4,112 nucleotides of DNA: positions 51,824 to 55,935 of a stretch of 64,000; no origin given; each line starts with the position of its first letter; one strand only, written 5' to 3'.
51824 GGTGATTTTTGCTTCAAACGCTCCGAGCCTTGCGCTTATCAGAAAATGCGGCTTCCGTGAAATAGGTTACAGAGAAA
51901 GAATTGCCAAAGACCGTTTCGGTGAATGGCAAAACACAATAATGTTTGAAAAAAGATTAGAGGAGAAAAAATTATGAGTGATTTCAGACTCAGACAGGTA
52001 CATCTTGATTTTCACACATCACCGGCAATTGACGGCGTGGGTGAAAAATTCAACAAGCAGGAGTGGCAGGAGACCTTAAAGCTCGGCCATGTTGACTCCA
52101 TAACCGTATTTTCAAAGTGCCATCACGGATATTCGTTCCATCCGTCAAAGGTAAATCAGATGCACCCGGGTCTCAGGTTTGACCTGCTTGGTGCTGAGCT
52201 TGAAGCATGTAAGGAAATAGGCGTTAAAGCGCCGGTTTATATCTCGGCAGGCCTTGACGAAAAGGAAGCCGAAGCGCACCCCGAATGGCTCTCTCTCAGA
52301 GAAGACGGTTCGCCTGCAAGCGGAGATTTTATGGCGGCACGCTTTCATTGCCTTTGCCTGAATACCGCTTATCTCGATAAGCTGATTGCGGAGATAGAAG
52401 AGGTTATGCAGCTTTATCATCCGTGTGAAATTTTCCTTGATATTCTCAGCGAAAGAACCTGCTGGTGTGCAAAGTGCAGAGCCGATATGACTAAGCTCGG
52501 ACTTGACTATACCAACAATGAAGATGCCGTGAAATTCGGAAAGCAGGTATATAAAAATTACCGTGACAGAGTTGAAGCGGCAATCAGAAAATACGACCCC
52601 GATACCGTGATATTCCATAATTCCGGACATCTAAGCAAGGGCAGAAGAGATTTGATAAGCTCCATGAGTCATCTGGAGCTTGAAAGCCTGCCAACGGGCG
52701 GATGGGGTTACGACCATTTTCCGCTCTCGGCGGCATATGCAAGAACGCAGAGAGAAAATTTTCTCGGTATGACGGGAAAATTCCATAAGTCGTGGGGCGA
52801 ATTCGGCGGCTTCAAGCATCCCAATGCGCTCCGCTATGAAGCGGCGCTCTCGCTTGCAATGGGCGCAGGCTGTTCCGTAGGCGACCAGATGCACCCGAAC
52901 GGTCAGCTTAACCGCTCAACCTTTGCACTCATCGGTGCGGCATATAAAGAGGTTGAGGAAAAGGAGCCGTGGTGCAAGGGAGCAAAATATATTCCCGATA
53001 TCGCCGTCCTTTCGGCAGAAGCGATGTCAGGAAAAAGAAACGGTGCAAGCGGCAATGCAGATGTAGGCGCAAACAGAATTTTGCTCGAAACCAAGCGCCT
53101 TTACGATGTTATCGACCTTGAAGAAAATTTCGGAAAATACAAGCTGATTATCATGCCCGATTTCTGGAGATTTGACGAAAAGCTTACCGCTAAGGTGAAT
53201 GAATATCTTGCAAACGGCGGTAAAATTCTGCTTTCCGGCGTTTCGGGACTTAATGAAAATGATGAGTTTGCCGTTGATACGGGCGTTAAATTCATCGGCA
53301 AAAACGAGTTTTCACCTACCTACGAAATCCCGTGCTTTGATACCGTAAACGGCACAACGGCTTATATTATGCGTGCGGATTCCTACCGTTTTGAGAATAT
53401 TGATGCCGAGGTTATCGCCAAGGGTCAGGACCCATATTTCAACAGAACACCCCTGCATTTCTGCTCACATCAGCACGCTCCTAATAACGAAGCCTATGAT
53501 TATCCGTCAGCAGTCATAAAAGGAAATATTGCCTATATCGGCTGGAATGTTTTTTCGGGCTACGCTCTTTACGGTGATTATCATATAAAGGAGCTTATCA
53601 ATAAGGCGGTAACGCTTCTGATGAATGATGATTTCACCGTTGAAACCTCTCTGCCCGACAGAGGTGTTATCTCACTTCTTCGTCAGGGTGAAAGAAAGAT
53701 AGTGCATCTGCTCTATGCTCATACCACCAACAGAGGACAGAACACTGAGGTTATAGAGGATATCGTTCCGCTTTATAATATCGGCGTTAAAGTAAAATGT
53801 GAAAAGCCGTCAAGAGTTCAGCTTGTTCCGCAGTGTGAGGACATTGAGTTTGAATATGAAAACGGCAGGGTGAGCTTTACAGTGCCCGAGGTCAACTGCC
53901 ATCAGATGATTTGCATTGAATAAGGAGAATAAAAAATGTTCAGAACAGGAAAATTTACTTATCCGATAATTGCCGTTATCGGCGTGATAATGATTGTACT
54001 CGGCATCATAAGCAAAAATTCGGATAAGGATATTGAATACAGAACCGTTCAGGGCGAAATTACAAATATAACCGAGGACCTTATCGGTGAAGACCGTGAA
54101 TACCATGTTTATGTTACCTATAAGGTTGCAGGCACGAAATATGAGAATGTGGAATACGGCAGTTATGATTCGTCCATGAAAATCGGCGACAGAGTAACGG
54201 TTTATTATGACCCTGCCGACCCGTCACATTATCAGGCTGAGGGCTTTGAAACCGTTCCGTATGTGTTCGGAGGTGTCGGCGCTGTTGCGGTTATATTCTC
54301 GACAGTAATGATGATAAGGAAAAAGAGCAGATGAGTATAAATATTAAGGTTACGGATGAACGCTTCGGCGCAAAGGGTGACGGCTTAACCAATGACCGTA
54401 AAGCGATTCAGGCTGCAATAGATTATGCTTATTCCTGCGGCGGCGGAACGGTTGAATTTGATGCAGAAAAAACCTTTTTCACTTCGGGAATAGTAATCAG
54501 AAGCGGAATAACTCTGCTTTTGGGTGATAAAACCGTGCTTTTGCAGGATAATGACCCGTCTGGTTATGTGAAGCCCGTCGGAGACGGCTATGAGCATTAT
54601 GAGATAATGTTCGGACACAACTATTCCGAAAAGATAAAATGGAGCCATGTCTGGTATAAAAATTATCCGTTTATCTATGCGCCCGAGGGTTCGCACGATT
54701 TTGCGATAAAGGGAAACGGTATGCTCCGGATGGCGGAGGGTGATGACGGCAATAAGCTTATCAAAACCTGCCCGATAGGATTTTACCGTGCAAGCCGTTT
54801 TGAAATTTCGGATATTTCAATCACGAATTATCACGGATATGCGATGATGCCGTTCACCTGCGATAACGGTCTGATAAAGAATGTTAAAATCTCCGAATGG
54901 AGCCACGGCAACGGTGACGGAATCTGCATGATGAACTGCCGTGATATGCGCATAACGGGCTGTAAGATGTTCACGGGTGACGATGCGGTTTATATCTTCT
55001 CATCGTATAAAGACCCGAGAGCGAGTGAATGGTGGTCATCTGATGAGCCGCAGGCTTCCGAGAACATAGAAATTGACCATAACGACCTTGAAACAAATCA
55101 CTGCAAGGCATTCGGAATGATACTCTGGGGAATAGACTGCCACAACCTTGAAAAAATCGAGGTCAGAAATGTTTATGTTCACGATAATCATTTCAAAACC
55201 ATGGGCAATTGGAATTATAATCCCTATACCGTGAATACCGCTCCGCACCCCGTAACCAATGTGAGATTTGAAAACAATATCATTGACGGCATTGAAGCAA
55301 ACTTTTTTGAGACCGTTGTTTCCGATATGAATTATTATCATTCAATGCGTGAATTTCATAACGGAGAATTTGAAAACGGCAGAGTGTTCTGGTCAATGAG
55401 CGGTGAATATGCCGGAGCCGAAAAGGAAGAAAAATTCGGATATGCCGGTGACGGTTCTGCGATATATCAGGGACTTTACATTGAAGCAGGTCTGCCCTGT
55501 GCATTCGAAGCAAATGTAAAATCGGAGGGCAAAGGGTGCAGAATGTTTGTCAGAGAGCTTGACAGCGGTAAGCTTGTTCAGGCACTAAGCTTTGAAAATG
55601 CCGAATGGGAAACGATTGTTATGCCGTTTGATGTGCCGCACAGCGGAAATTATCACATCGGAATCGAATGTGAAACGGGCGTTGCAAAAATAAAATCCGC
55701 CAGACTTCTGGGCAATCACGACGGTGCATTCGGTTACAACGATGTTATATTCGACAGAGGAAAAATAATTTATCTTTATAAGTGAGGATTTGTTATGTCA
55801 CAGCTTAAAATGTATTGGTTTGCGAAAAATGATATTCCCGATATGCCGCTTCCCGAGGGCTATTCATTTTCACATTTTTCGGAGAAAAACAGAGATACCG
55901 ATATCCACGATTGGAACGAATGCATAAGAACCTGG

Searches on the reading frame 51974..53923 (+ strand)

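Call 75: search_protein_families(library=pfam, proteins=[window:51974-53923:+], max_evalue=0.00001)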
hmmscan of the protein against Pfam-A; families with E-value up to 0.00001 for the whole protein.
window:51974-53923:+ (649 aa): 3 families
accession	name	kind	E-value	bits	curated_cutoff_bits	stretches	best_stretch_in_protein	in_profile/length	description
PF14871.12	GHL6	-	9.7e-27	94.2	35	1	28-157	2-132/132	Hypothetical glycosyl hydrolase 6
PF08532.16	Glyco_hydro_42M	-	2.4e-07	30.9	25.8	1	377-434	46-103/207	Beta-galactosidase trimerisation domain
PF01120.23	Alpha_L_fucos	-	1e-06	28.9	25.2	1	24-199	92-236/345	Alpha-L-fucosidase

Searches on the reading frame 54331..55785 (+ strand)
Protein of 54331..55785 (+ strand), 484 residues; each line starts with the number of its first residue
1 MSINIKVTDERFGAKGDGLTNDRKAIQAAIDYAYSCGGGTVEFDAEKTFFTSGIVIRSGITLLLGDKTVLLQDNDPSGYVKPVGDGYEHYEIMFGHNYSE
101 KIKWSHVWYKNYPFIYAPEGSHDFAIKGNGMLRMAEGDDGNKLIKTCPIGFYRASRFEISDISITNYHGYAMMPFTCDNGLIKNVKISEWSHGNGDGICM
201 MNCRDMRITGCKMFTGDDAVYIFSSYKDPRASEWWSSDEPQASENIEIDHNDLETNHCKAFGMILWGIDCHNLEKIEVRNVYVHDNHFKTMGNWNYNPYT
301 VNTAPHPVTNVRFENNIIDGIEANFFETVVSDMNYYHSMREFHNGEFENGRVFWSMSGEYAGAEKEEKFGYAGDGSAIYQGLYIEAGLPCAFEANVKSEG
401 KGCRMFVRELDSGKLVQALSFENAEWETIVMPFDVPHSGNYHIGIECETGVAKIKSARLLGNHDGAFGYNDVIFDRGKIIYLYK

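Call 75: search_protein_families(library=pfam, proteins=[window:54331-55785:+], max_evalue=0.00001)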
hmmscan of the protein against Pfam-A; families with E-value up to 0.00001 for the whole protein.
window:54331-55785:+ (484 aa): 1 family
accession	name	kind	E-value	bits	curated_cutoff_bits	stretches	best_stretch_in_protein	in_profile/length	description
PF00295.23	Glyco_hydro_28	-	2.8e-09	37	22.9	1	142-336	85-254/324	Glycosyl hydrolases family 28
